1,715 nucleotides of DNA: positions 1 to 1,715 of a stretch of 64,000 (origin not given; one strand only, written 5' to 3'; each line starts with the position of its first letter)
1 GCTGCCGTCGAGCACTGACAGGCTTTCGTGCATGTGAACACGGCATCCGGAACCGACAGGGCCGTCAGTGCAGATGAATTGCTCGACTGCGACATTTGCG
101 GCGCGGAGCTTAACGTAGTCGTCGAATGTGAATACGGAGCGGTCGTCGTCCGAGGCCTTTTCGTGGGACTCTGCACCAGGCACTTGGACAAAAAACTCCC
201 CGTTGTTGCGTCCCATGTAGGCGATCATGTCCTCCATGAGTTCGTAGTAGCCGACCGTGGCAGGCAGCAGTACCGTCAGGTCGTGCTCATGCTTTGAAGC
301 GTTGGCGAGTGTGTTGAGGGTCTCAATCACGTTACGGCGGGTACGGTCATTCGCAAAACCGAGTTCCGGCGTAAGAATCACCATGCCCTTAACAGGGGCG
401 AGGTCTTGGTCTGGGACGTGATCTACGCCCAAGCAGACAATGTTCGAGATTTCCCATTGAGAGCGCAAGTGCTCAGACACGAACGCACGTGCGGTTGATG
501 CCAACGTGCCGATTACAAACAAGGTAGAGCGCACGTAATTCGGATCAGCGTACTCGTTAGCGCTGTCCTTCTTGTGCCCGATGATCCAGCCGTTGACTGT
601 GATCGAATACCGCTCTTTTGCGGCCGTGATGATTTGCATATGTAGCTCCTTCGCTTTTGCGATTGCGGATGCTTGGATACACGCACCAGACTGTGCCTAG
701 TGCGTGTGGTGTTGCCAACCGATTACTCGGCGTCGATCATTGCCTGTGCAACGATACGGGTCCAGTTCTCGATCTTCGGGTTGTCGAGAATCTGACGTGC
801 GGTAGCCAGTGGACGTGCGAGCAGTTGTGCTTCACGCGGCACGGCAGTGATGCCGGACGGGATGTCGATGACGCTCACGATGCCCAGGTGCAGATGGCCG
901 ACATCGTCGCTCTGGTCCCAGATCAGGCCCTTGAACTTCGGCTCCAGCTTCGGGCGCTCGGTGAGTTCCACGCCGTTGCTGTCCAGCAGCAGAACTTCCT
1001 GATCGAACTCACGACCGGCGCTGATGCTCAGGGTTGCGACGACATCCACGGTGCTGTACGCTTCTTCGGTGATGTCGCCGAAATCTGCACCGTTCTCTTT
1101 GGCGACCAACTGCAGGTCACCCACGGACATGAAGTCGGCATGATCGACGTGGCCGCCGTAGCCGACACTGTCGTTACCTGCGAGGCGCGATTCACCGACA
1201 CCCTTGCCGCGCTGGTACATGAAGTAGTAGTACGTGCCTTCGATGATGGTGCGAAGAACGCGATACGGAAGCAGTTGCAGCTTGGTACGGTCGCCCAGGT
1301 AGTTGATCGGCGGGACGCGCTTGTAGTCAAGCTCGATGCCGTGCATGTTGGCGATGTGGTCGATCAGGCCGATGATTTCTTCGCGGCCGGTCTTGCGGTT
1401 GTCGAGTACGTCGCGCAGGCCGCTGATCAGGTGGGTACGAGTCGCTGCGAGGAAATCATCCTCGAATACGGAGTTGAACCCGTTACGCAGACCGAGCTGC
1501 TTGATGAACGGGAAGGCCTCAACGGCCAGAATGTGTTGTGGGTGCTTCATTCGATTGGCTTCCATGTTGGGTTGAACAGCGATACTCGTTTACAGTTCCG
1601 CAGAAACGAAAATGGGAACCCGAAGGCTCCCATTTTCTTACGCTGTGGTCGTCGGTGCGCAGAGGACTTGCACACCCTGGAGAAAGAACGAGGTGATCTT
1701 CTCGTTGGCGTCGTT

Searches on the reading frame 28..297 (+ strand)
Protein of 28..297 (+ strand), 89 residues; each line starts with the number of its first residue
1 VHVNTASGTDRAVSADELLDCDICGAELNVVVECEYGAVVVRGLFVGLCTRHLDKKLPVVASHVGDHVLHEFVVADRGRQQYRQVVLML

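Call 79: search_protein_families(library=pfam, alignment_id=A5, max_evalue=0.0001)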
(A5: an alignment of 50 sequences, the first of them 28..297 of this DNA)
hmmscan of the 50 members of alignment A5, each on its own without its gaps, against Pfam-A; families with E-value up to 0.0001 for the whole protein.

A. member 1, window:28-297:+ (89 aa): 0 families

B. families by the number of members that match (of 50 scanned): 12 families
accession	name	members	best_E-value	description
PF21277.2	T6SS_VgrG3-like_C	1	1.1e-74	Type VI secretion system spike protein VgrG3-like, C-terminal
PF02223.23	Thymidylate_kin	1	1.4e-37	Thymidylate kinase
PF00154.27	RecA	1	1.5e-24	recA bacterial DNA recombination protein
PF03796.21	DnaB_C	1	8.8e-24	DnaB-like helicase C terminal domain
PF20294.3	KMPT-N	1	1.7e-15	KTSC and Metallopeptidase N-terminal fusion domain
PF01028.25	Topoisom_I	1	5.1e-15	Eukaryotic DNA topoisomerase I, catalytic core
PF04984.19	Phage_sheath_1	1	1.5e-11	Phage tail sheath protein subtilisin-like domain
PF06319.18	MmcB-like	1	7.9e-10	DNA repair protein MmcB-like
PF10263.15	SprT-like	1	2.1e-09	SprT-like family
PF06841.18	Phage_T4_gp19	1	3.4e-06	T4-like virus tail tube protein gp19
PF12322.14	T4_baseplate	1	8.5e-06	T4 bacteriophage base plate protein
PF04542.20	Sigma70_r2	1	3.2e-05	Sigma-70 region 2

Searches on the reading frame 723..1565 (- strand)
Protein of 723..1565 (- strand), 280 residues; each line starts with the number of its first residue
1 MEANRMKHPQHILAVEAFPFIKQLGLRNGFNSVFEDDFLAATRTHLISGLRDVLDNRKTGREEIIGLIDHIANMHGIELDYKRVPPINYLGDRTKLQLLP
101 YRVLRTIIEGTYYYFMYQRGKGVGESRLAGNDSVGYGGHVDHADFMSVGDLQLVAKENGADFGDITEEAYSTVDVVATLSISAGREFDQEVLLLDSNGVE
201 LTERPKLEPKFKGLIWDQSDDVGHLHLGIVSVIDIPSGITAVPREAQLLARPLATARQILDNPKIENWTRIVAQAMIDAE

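Call 93: find_encoding_contigs(protein=window:723-1565:-, flank=10000, max_places=3)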
Protein window:723-1565:- (280 aa): no gene with exactly this product is on record in the collection.

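Call 94: find_related_loci(query=window:723-1565:-, collection=metagenome_contigs, flank=10000)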
Query window:723-1565:- (280 aa) in metagenome_contigs; peptide patterns used: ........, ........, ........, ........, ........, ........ (x = any residue, [..] = any of these).
35 stretches matched a pattern, but none encodes a relative of the query by tblastn (E <= 1e-3).
